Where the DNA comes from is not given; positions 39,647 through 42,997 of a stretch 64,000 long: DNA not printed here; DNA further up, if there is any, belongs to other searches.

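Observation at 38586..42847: Two-gene operon coupling a predicted modified-base-dependent nuclease (PD-(D/E)xK + EVE/PUA-like) to an MmeI-family Type IIG restriction-modification enzyme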

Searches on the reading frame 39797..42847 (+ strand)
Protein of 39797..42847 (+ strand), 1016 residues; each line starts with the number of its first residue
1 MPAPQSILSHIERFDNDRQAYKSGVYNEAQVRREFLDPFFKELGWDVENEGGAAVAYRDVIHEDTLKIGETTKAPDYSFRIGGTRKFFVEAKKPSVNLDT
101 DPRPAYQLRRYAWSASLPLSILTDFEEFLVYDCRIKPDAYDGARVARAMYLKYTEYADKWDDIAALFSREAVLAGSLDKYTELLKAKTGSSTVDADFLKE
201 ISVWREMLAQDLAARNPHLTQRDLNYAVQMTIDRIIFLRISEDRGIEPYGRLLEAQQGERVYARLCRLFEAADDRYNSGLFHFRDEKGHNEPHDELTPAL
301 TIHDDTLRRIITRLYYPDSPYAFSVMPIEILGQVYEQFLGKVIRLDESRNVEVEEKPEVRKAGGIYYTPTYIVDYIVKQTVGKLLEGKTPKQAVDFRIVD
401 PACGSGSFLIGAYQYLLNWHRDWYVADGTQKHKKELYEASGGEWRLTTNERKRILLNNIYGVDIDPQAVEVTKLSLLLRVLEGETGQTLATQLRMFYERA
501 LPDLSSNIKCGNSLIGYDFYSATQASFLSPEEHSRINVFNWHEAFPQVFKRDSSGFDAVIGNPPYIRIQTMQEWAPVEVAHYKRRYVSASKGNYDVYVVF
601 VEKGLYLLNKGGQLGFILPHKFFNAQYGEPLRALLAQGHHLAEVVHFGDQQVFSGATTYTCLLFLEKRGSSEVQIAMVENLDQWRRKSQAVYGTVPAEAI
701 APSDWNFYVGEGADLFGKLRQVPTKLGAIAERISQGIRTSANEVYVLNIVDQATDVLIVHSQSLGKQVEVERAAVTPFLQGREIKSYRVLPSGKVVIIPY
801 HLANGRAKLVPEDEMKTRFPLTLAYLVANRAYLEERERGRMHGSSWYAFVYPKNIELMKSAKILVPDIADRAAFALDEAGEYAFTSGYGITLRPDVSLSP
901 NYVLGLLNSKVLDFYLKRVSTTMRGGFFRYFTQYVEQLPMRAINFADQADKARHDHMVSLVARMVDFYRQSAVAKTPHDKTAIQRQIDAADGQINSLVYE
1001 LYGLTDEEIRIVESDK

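Call 7: search_protein_families(library=pfam, proteins=[window:39797-42847:+], max_evalue=1)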
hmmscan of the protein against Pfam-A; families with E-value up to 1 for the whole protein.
window:39797-42847:+ (1016 aa): 8 families
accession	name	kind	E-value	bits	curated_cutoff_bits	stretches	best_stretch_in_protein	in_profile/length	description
PF07669.17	Eco57I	-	8.2e-47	159.9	25.3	1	457-653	1-171/171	Eco57I restriction-modification methylase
PF02384.22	N6_Mtase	-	5e-20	72.5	20.4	2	329-484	4-105/311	N-6 DNA Methylase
PF12950.13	TaqI_C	-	9.9e-18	64.9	26.5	1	777-939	2-117/118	TaqI-like C-terminal specificity domain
PF20473.4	MmeI_Mtase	-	9.8e-14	51.6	27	1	394-603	19-182/259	MmeI, DNA-methyltransferase domain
PF04313.20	HSDR_N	-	2.3e-10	41.1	25.1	2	60-136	114-195/198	Type I restriction enzyme R protein N terminus (HSDR_N)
PF01170.24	UPF0020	-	2.9e-06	27.6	22.3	1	394-474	28-94/197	RMKL-like, methyltransferase domain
PF21157.2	DksA_N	-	0.032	14.9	27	0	928-966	17-55/71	DnaK suppressor protein DksA, N-terminal domain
PF13588.12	HSDR_N_2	-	0.042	14.4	25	1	63-140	27-103/110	Type I restriction enzyme R protein N terminus (HSDR_N)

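Call 8: search_protein_families(library=padloc, proteins=[window:39797-42847:+], max_evalue=1)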
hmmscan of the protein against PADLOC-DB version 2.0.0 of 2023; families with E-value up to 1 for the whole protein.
window:39797-42847:+ (1016 aa): 100 families (the best 25 are shown)
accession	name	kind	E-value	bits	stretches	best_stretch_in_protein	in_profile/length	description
PDLC03604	REase_MTase_IIG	-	2.2e-265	881.4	1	9-1013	12-1005/1011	Type IIG restriction enzyme-methyltransferase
PDLC03629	REase_MTase_IIG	-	1.2e-82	276.3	1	330-957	347-982/1182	Type IIG restriction enzyme-methyltransferase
PDLC03335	MTase_II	-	1.8e-73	246.2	2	548-940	189-571/607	Type II methyltransferase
PDLC03612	REase_MTase_IIG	-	3.3e-64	215.6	3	536-1015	785-1246/1247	Type IIG restriction enzyme-methyltransferase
PDLC03609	REase_MTase_IIG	-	7.8e-60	200.7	3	394-932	435-920/1066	Type IIG restriction enzyme-methyltransferase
PDLC03313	MTase_II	-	4.3e-42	142.4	2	553-965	142-538/563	Type II methyltransferase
PDLC03250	MTase_II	-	6e-42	142.3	2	359-753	159-541/775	Type II methyltransferase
PDLC03596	REase_MTase_IIG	-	8.1e-40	134.7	3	542-1014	699-1144/1148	Type IIG restriction enzyme-methyltransferase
PDLC02529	PglX|PglXI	-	2.6e-36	122.8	1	358-922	194-732/1189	PglX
PDLC03226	MTase_II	-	1.8e-35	120.7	3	734-941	335-531/579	Type II methyltransferase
PDLC02643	DrmMI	-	4.6e-34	115.5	2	529-617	843-931/1347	DrmMI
PDLC03630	REase_MTase_IIG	-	3.3e-31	106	2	555-834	605-909/1100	Type IIG restriction enzyme-methyltransferase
PDLC03601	REase_MTase_IIG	-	1e-30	104.3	2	548-945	666-1057/1110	Type IIG restriction enzyme-methyltransferase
PDLC03245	MTase_II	-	2.2e-30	103.8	3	356-477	20-128/577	Type II methyltransferase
PDLC03248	MTase_II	-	1.3e-29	101.3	2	551-670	81-198/521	Type II methyltransferase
PDLC03603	REase_MTase_IIG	-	4.6e-17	59.4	1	237-482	191-397/1016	Type IIG restriction enzyme-methyltransferase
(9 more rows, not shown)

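Call 9: search_protein_families(library=ncbifam, proteins=[window:39797-42847:+], max_evalue=1)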
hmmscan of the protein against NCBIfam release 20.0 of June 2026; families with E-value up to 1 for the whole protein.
window:39797-42847:+ (1016 aa): 11 families
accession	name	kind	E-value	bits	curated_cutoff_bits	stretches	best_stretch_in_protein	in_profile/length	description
NF033451.1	BREX_2_MTaseX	equivalog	5.1e-34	117.2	400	1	359-924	191-737/1185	BREX-2 system adenine-specific DNA-methyltransferase PglX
NF033452.1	BREX_1_MTaseX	exception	2.2e-27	95.4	500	2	548-679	500-628/1210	BREX-1 system adenine-specific DNA-methyltransferase PglX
NF033455.1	BREX_6_MTaseX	exception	1.8e-18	65.5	900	2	375-479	309-399/1319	BREX-6 system adenine-specific DNA-methyltransferase PglX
NF047738.1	antiphage_MADS2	equivalog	7.2e-14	51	720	1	359-679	306-578/654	methylation-associated defense system DNA methyltransferase MAD2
TIGR02987.1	met_A_Alw26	exception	5.2e-13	48.6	353.5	2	361-416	1-53/523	Alw26I/Eco31I/Esp3I family type II restriction adenine-specific DNA-methyltransferase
NF033454.1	BREX_5_MTaseX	exception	8.3e-08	30.2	900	1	394-479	301-367/1404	BREX-5 system adenine-specific DNA-methyltransferase PglX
TIGR00497.1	hsdM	equivalog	3.7e-06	25.9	242.75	2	549-679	300-429/515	type I restriction-modification system subunit M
NF008748.0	PRK11783.1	equivalog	3.6e-05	22.2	466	1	396-473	194-275/704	bifunctional 23S rRNA (guanine(2069)-N(7))-methyltransferase RlmK/23S rRNA (guanine(2445)-N(2))-methyltransferase RlmL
TIGR03534.1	RF_mod_PrmC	equivalog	0.0018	17.8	199.1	1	540-614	146-215/253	peptide chain release factor N(5)-glutamine methyltransferase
NF001222.0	PRK00199.1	equivalog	0.11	12.7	115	1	208-236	6-34/95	integration host factor subunit beta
TIGR00536.1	hemK_fam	subfamily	0.15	11.1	115.5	1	552-581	181-207/286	HemK family protein methyltransferase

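Call 51: find_related_loci(query=A3, collection=metagenome_contigs, flank=4000)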
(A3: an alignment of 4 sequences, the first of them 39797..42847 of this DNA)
Query A3 (1016 aa) in metagenome_contigs; peptide patterns used: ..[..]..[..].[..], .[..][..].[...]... (x = any residue, [..] = any of these).
600 stretches matched a pattern (row limit reached: there are more); 524 encode a relative of the query (tblastn E <= 1e-3); the best 80 are kept; 80 distinct loci.
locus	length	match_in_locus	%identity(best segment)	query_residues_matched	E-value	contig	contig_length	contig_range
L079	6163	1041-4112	66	4-1015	0e+0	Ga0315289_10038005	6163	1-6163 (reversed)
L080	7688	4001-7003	64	11-1013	0e+0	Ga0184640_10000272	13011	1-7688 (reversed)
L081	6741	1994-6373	64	1-1013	0e+0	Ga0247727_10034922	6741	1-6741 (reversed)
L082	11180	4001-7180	60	2-1013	0e+0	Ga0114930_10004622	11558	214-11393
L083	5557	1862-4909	59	4-1013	0e+0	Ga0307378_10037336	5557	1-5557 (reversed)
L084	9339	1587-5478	57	3-1015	0e+0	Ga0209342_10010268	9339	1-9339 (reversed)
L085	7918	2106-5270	56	1-1013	0e+0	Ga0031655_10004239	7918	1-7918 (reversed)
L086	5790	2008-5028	59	5-1013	0e+0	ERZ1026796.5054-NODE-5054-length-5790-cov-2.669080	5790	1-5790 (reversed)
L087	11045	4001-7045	59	1-1014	0e+0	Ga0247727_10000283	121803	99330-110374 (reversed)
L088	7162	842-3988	57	4-1013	0e+0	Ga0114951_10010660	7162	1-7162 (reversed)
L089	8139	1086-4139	57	1-1013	0e+0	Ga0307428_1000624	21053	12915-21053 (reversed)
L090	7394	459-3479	58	4-1015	0e+0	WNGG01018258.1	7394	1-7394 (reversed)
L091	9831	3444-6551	57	1-1013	0e+0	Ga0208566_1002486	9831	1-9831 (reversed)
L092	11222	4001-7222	54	1-1014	0e+0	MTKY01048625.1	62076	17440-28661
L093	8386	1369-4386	55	1-1016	0e+0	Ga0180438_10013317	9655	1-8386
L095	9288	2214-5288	54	1-1016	0e+0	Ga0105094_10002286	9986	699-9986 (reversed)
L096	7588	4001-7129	54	3-1016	0e+0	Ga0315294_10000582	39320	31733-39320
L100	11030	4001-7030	55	1-1013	0e+0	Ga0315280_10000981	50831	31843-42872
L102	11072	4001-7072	53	5-1013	0e+0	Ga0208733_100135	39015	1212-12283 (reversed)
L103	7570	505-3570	53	11-1013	0e+0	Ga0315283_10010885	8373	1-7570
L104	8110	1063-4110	52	1-1013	0e+0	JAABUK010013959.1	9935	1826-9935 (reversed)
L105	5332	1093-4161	53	1-1013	0e+0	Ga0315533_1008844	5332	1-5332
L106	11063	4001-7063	53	5-1013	0e+0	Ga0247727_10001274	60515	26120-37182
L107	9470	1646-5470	52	1-1013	0e+0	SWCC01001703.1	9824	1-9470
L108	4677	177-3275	51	1-1013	0e+0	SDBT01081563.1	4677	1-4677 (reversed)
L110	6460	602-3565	52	4-1013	0e+0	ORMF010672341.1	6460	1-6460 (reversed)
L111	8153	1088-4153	50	1-1013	0e+0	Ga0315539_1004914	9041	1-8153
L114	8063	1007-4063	49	3-1013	0e+0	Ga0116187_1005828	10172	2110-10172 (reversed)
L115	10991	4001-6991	51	1-1013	0e+0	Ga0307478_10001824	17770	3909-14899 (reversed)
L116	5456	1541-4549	50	1-1013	0e+0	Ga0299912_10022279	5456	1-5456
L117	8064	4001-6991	50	1-1013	0e+0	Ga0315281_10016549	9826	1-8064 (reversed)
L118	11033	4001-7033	51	1-1013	0e+0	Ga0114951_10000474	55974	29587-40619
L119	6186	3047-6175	49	3-1013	0e+0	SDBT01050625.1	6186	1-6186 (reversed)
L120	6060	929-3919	50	1-1013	0e+0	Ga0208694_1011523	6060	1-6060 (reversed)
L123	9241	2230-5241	50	1-1013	0e+0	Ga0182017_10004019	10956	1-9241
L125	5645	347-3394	48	1-1013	0e+0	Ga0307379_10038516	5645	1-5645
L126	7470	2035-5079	50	1-1013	0e+0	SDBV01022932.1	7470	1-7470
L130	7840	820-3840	47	1-1013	0e+0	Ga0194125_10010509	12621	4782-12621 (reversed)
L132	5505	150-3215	48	1-1013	0e+0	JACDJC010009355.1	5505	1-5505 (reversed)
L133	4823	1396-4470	47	1-1013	0e+0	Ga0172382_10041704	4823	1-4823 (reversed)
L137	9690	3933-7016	47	1-1013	0e+0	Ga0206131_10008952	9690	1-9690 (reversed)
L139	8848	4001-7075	46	1-1016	0e+0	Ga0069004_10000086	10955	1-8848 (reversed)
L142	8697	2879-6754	48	1-1013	0e+0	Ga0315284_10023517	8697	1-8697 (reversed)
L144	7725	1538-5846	45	4-1013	0e+0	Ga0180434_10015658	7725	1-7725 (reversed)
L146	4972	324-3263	47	5-1013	0e+0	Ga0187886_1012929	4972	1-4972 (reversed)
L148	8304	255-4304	47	1-1013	0e+0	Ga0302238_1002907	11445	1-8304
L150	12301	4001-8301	50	1-1016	0e+0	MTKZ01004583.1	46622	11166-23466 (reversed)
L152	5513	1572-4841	46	3-1013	0e+0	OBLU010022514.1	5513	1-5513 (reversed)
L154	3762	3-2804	47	29-1013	0e+0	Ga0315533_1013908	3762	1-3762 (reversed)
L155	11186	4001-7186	47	2-1013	0e+0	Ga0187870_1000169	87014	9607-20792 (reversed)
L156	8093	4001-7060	46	3-1013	0e+0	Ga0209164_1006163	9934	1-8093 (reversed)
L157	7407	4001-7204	44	3-1013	0e+0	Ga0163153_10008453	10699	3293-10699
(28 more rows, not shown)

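Call 54: search_solved_structures(query=window:39797-42847:+, max_evalue=0.001)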
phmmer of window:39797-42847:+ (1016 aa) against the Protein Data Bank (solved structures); distinct sequences matched with E-value up to 0.001: 9.
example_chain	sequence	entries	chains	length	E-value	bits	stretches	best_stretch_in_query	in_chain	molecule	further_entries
8cxz_A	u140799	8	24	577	2.8e-26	95.1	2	357-479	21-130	Site-specific DNA-methyltransferase (adenine-specific)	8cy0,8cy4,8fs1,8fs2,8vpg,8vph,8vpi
7lni_A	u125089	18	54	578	2.8e-26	95.1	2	357-479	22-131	Site-specific DNA-methyltransferase (adenine-specific)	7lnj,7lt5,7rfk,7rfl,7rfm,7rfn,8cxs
7qw5_A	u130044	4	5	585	1.9e-18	69.1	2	555-670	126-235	Modification methylase BseCI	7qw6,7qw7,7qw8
8w0p_A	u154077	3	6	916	1.1e-07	33.5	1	553-674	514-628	RM.BsaXI | site-specific DNA-methyltransferase (adenine-specific)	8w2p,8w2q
2ibs_A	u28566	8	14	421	2.9e-06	28.8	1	552-639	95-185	Modification methylase TaqI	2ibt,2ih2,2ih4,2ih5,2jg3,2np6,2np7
1aqj_A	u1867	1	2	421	3e-06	28.8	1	552-639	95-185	ADENINE-N6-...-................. TAQI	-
1aqi_A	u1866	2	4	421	3e-06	28.8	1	552-639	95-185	ADENINE-N6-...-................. TAQI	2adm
1g38_A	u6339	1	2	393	3.7e-06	28.5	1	552-639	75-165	MODIFICATION METHYLASE TAQI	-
5ffj_A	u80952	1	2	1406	2.9e-05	25.5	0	363-437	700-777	Endonuclease and methylase LlaGI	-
